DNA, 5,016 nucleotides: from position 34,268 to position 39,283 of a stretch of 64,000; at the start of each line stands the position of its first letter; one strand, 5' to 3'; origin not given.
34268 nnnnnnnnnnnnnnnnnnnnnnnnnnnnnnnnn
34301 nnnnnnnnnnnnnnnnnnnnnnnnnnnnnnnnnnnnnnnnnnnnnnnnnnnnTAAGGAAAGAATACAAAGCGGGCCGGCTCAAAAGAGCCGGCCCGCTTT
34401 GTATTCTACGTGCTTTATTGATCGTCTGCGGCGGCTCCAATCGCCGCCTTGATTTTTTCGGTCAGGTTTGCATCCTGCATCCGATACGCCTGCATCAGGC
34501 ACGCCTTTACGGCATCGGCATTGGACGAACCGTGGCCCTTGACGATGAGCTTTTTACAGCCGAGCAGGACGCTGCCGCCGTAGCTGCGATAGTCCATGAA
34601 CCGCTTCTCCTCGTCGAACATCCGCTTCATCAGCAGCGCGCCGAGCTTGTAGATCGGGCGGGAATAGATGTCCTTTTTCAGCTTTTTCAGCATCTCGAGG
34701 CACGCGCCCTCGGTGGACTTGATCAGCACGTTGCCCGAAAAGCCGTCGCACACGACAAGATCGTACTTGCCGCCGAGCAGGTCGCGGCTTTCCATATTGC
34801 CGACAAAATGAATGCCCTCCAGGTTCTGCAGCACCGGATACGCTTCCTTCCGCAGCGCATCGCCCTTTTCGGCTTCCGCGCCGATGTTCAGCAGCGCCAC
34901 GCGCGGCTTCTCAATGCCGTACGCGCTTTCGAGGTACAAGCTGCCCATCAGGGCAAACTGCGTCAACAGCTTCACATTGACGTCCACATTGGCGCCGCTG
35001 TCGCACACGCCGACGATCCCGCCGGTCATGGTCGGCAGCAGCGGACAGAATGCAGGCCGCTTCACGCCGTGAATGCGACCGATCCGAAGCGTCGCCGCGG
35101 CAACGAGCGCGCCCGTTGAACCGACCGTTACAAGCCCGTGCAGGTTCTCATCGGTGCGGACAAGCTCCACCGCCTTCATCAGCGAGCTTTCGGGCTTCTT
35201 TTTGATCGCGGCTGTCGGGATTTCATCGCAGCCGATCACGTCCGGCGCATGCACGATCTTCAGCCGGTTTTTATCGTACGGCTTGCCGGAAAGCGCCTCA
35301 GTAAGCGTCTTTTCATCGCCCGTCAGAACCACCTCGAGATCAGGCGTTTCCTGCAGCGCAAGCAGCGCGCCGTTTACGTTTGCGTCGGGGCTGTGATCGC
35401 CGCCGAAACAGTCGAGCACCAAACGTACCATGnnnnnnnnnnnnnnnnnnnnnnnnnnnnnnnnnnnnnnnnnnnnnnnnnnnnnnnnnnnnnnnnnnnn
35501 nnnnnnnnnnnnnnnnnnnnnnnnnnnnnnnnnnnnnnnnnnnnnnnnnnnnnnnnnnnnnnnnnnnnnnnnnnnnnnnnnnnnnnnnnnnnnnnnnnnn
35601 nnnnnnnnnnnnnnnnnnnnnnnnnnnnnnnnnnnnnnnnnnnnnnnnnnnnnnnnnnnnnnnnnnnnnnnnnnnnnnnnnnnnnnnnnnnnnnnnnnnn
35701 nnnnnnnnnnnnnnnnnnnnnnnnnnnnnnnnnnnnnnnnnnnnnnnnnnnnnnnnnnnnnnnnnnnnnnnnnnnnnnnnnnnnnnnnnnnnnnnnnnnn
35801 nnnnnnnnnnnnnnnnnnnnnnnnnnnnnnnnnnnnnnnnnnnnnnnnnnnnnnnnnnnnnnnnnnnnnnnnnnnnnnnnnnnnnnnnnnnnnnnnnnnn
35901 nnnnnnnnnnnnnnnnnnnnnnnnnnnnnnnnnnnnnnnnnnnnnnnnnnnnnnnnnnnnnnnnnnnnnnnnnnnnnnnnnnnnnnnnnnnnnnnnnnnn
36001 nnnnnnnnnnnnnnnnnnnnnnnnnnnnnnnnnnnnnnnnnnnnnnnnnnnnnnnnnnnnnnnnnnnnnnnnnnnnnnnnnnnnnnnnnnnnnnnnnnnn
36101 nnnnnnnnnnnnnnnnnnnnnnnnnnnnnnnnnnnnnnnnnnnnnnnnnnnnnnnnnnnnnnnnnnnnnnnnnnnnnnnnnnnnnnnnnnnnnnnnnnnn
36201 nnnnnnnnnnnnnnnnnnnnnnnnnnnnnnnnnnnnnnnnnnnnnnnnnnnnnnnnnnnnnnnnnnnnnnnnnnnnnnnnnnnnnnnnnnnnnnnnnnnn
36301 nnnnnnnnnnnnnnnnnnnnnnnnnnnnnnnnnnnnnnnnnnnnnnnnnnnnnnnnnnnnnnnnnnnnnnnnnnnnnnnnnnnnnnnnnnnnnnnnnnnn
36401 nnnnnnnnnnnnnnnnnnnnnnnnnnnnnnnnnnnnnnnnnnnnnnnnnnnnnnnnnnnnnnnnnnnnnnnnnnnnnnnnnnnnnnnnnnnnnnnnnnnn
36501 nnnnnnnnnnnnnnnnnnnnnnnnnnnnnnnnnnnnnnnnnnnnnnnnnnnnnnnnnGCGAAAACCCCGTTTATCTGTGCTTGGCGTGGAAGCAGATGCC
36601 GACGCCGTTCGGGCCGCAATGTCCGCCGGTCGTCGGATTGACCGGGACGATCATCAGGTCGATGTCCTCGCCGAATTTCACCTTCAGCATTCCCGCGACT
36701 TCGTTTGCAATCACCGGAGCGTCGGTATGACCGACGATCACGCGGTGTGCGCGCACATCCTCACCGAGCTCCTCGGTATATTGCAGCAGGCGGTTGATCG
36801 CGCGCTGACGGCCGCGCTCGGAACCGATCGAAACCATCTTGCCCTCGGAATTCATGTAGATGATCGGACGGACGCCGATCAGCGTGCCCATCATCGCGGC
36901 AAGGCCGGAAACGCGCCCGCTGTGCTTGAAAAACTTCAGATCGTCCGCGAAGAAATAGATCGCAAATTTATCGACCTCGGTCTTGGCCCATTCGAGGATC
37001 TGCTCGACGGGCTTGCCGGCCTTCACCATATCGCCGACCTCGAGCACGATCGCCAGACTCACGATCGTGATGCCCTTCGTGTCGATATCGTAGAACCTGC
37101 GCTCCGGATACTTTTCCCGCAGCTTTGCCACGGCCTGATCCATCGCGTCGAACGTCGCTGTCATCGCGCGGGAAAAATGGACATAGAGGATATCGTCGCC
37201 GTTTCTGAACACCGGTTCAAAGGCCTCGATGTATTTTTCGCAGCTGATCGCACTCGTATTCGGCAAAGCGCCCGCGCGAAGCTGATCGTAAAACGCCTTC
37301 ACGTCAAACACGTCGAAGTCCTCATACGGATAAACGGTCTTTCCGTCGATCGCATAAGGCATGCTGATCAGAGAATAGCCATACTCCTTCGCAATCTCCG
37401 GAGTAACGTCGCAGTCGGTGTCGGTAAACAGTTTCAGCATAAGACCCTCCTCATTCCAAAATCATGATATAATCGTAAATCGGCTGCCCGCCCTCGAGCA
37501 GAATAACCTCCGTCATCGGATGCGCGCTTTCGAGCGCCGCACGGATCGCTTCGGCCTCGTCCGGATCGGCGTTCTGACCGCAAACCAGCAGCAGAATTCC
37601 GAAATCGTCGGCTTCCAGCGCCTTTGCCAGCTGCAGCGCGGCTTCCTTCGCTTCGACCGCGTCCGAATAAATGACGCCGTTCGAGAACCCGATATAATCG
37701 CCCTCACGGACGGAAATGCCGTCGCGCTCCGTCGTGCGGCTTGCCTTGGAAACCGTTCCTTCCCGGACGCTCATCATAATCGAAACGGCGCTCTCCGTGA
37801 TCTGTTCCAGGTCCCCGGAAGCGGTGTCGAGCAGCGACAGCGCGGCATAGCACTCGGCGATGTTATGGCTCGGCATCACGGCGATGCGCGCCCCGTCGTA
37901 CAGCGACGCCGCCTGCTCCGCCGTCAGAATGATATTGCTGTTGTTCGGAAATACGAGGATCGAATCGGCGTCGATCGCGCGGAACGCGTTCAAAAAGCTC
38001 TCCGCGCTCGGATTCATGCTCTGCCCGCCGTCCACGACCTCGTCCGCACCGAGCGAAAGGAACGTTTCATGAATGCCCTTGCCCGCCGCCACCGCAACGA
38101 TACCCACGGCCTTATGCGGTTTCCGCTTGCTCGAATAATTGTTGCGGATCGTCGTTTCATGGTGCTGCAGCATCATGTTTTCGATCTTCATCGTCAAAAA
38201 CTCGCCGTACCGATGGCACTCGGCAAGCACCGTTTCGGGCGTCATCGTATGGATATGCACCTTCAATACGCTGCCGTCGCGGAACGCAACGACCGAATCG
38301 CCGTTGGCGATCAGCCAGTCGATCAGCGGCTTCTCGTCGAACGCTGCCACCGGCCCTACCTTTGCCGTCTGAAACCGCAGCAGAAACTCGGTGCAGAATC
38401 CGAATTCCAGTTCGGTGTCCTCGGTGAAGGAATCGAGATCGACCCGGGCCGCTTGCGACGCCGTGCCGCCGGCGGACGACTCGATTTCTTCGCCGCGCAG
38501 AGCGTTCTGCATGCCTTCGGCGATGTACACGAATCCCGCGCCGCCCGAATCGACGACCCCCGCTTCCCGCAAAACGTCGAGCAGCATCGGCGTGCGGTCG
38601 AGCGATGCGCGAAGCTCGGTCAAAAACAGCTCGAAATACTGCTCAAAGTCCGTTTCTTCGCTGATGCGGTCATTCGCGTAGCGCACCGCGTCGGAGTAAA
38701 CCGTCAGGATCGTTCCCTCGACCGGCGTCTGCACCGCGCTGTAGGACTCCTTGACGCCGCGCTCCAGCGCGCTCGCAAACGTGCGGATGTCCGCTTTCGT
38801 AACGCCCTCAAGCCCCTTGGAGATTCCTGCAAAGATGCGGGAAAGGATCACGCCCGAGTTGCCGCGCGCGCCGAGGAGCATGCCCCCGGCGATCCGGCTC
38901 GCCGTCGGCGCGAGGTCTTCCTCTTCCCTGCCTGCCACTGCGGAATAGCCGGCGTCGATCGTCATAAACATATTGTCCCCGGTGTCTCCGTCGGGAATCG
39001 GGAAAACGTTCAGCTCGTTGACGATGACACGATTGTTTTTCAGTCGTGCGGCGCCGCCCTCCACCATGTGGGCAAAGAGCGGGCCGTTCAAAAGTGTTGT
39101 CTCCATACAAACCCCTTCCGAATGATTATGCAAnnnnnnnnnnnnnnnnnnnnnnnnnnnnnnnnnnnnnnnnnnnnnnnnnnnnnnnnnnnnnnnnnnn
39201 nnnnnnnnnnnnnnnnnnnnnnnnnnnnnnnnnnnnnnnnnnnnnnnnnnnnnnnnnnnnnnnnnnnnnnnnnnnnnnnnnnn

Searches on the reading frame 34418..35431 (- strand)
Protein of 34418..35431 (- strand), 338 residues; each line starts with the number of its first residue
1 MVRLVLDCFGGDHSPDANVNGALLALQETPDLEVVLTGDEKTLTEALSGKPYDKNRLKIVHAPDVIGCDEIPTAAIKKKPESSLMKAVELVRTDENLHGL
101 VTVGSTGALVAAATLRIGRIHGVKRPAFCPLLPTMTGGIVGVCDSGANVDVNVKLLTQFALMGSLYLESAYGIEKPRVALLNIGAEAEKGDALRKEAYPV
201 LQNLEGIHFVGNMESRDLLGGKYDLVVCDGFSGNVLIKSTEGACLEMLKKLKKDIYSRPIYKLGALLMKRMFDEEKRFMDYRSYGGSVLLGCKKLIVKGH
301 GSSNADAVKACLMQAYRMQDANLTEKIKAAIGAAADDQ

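Call 98: search_protein_families(library=pfam, proteins=[window:34418-35431:-], max_evalue=0.001)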
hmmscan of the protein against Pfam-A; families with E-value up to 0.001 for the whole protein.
window:34418-35431:- (338 aa): 1 family
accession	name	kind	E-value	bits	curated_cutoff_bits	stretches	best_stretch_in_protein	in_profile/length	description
PF02504.20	FA_synthesis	-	1.3e-94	317.3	29.1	1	2-325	1-323/324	Fatty acid synthesis protein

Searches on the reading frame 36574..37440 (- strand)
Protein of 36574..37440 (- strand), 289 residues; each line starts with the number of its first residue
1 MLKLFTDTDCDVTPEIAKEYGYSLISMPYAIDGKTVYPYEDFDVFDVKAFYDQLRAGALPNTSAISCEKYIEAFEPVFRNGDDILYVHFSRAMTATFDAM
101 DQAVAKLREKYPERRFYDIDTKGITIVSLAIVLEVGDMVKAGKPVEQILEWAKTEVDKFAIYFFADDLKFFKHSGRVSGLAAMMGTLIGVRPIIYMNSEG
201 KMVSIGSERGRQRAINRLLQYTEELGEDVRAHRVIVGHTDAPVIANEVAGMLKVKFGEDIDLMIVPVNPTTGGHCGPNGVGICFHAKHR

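Call 98: search_protein_families(library=pfam, proteins=[window:36574-37440:-], max_evalue=0.001)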
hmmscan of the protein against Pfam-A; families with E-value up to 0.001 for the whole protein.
window:36574-37440:- (289 aa): 1 family
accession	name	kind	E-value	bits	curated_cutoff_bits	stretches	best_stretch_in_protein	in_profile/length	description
PF02645.21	DegV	-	9.1e-54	183.1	27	1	2-286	2-279/280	Uncharacterised protein, DegV family COG1307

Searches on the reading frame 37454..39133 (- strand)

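Call 97: search_protein_families(library=pfam, proteins=[window:37454-39133:-], max_evalue=0.0001)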
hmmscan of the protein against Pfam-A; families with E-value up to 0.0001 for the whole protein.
window:37454-39133:- (560 aa): 3 families
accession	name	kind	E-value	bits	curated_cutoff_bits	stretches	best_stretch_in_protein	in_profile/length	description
PF13684.11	FakA-like_C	-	2.9e-56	190.7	23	1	344-560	1-216/216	Fatty acid kinase subunit A-like, C-terminal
PF02734.22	Dak2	-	8.5e-36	123.9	27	1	45-209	1-173/174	DAK2 domain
PF21645.3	FakA-like_M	-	2.1e-21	76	24.9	1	243-326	1-79/80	Fatty acid kinase subunit A-like, middle domain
